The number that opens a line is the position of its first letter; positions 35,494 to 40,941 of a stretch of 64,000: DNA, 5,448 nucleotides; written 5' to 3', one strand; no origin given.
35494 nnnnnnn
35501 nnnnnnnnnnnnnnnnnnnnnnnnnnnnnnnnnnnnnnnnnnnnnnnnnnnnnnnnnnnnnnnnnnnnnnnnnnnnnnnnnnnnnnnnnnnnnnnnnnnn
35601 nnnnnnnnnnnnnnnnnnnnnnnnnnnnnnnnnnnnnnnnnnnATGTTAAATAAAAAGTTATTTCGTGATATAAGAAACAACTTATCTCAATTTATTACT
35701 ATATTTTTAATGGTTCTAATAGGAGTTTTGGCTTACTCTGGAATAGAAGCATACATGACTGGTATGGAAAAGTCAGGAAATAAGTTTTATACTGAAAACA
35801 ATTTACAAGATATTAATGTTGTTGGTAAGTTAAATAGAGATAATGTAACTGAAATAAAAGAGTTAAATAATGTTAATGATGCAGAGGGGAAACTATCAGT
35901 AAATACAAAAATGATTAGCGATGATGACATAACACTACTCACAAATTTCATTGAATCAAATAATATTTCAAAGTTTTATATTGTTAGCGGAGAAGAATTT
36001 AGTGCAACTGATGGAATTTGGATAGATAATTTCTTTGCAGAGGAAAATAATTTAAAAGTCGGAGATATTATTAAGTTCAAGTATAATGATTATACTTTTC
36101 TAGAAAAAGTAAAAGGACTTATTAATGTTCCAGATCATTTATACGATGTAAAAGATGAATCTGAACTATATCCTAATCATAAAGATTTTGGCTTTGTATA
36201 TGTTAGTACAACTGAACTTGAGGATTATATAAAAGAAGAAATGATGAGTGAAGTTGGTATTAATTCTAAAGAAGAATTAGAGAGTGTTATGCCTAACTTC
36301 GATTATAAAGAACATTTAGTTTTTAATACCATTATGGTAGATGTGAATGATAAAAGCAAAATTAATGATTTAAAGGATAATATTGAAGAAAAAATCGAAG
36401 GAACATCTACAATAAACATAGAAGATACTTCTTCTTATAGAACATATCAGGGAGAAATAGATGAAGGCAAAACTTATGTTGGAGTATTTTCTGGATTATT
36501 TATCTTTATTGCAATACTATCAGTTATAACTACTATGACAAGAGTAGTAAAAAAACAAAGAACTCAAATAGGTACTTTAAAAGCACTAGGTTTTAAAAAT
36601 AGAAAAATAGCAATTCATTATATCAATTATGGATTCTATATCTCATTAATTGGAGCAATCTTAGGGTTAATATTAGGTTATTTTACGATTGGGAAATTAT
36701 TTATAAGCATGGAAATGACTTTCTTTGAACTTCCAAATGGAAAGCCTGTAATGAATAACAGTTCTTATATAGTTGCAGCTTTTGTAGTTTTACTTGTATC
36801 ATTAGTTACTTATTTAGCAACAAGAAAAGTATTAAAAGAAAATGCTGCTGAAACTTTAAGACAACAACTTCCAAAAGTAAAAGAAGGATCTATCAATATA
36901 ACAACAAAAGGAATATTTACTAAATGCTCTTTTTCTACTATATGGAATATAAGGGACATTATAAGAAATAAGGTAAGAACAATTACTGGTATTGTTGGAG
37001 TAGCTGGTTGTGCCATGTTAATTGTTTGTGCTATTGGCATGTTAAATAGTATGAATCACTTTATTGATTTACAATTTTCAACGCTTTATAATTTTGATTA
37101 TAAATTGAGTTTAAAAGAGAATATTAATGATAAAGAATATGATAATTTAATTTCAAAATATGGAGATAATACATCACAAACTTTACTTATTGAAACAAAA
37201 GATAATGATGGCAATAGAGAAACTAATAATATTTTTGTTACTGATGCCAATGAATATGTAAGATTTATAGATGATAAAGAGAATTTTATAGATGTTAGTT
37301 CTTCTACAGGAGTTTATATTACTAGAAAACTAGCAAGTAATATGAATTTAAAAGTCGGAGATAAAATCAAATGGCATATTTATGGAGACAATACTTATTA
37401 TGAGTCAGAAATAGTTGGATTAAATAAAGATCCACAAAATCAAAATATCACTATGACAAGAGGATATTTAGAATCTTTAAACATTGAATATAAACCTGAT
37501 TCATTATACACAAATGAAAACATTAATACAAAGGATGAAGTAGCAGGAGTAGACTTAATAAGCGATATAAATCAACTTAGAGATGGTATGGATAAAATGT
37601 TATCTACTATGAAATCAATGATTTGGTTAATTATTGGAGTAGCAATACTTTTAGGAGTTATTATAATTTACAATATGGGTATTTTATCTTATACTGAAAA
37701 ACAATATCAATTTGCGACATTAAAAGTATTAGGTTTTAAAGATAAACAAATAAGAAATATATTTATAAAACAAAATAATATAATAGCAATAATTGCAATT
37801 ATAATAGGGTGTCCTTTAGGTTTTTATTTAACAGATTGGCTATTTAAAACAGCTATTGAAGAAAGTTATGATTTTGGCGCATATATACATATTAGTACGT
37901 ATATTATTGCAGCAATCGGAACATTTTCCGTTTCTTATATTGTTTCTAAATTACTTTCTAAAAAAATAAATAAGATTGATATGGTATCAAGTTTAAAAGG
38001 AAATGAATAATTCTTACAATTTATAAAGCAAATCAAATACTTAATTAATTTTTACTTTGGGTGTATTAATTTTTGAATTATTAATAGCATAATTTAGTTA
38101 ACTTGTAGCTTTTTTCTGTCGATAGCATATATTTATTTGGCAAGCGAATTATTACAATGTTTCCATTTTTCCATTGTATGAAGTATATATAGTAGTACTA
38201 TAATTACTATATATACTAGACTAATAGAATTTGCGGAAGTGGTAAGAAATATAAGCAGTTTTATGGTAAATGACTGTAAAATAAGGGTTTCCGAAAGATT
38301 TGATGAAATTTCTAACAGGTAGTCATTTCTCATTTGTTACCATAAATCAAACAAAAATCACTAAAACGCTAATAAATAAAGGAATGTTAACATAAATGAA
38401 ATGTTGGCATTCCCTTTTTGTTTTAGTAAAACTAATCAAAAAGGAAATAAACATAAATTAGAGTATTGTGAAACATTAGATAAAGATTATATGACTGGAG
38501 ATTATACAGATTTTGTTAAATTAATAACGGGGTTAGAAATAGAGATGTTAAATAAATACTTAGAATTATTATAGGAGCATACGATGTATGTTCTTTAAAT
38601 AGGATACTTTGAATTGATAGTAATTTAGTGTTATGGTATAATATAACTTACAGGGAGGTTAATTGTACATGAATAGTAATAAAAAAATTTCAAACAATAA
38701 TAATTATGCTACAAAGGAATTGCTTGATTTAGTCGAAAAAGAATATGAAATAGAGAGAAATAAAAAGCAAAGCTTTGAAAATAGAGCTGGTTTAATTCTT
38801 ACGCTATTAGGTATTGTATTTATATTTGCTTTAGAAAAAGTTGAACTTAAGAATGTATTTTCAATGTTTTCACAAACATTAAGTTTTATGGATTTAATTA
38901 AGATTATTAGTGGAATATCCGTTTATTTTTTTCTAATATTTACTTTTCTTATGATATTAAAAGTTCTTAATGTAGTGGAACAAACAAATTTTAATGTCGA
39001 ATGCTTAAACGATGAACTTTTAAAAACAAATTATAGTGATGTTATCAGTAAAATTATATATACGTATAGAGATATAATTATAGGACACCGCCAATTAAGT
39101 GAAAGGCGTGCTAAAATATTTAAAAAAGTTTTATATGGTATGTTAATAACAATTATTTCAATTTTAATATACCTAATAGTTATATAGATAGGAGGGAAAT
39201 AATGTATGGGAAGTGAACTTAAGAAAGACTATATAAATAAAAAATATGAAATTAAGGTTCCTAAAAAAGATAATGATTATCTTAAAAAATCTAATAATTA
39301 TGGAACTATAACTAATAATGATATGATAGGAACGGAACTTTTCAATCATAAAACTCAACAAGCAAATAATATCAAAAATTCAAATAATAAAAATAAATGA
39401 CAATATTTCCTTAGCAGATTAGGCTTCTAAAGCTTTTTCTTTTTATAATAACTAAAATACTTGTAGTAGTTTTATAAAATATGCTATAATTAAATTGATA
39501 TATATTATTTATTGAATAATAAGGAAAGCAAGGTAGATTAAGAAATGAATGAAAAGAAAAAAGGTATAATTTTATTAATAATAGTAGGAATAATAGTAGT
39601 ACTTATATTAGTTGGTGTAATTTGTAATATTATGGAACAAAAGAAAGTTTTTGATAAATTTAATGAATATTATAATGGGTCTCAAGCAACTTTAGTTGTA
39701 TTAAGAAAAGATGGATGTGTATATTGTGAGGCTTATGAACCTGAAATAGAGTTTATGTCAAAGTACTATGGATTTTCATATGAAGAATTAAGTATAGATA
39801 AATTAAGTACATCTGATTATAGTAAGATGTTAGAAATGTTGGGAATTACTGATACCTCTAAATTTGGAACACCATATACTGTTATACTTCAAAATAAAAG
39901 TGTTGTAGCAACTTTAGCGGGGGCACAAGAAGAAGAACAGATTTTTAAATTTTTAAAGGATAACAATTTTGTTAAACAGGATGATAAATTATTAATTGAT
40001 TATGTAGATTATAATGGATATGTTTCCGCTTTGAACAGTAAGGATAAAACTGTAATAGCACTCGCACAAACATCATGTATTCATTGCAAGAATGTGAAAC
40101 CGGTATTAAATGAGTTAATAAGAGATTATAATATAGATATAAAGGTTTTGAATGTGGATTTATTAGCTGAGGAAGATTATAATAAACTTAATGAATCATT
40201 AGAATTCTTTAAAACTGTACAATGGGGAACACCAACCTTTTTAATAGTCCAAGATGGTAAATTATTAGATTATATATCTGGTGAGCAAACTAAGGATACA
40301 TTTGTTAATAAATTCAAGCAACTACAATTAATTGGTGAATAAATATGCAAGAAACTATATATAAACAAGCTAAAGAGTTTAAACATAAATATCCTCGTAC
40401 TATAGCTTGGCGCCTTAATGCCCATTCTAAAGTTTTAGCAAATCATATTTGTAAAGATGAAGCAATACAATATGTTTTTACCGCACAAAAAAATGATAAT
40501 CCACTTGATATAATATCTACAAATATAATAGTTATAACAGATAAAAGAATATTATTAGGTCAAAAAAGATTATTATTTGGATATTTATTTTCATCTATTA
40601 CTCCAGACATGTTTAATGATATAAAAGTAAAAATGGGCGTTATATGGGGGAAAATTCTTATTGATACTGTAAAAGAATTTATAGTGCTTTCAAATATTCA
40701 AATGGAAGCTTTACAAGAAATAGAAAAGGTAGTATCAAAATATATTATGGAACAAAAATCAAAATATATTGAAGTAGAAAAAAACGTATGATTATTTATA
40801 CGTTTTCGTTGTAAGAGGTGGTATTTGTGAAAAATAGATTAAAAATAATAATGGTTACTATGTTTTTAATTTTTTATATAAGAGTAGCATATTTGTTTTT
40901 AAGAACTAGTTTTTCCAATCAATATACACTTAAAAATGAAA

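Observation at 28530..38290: Three degenerate copies of the secA 3' end split about 10 kb into tandem islets: possible serial-integration hotspot at secA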

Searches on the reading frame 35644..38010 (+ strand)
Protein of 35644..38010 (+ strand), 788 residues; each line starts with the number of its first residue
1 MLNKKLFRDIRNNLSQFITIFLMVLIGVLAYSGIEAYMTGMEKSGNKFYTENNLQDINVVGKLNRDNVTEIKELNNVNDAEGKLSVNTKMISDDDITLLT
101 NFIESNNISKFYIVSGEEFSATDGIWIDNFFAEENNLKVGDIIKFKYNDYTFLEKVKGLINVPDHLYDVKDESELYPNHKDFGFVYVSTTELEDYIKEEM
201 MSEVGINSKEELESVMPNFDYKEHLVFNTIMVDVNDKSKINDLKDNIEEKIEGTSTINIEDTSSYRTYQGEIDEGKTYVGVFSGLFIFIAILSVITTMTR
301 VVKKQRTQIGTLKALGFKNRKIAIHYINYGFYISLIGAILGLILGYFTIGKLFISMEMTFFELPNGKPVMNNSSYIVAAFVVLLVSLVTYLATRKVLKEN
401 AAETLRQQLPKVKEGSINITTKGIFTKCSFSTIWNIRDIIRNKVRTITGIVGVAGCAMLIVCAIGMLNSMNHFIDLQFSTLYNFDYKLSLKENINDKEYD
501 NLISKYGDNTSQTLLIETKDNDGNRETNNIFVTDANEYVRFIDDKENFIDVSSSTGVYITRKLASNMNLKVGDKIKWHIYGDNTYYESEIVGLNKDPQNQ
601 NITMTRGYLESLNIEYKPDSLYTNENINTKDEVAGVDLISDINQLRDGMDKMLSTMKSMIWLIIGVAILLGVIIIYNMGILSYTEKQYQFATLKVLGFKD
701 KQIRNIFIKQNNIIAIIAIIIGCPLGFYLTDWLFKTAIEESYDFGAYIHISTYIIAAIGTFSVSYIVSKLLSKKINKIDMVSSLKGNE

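Call 9: search_protein_families(library=pfam, proteins=[window:35644-38010:+])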
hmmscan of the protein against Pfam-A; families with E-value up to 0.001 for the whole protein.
window:35644-38010:+ (788 aa): 2 families
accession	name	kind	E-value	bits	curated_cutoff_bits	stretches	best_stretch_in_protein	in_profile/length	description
PF02687.27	FtsX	-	5.6e-32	110.8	25.5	2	662-778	2-118/120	FtsX-like permease C-terminal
PF12704.14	MacB_PCD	-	4.8e-06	27.4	27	0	22-249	6-206/207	MacB-like periplasmic core domain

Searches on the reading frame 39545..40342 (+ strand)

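Call 10: search_protein_families(library=pfam, proteins=[window:39545-40342:+])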
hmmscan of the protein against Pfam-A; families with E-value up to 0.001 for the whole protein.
window:39545-40342:+ (265 aa): 4 families
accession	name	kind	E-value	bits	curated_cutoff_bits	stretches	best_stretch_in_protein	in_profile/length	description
PF00085.26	Thioredoxin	-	4.9e-14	52.6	23.5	1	160-258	11-102/103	Thioredoxin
PF13098.12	Thioredoxin_2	-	2.2e-11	44.5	27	1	165-254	4-101/104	Thioredoxin-like domain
PF13728.12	TraF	-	6.7e-06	26.5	23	0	47-100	130-189/224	F plasmid transfer operon protein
PF05768.20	Glrx-like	-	9.3e-05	23.1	26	0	49-101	1-55/77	Glutaredoxin-like domain (DUF836)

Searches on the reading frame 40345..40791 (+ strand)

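Call 10: search_protein_families(library=pfam, proteins=[window:40345-40791:+])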
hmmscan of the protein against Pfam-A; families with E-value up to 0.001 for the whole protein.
window:40345-40791:+ (148 aa): 1 family
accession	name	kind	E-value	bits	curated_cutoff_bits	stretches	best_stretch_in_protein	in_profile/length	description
PF14470.12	bPH_3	-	9.1e-11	42.5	23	1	37-131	3-94/95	Bacterial PH domain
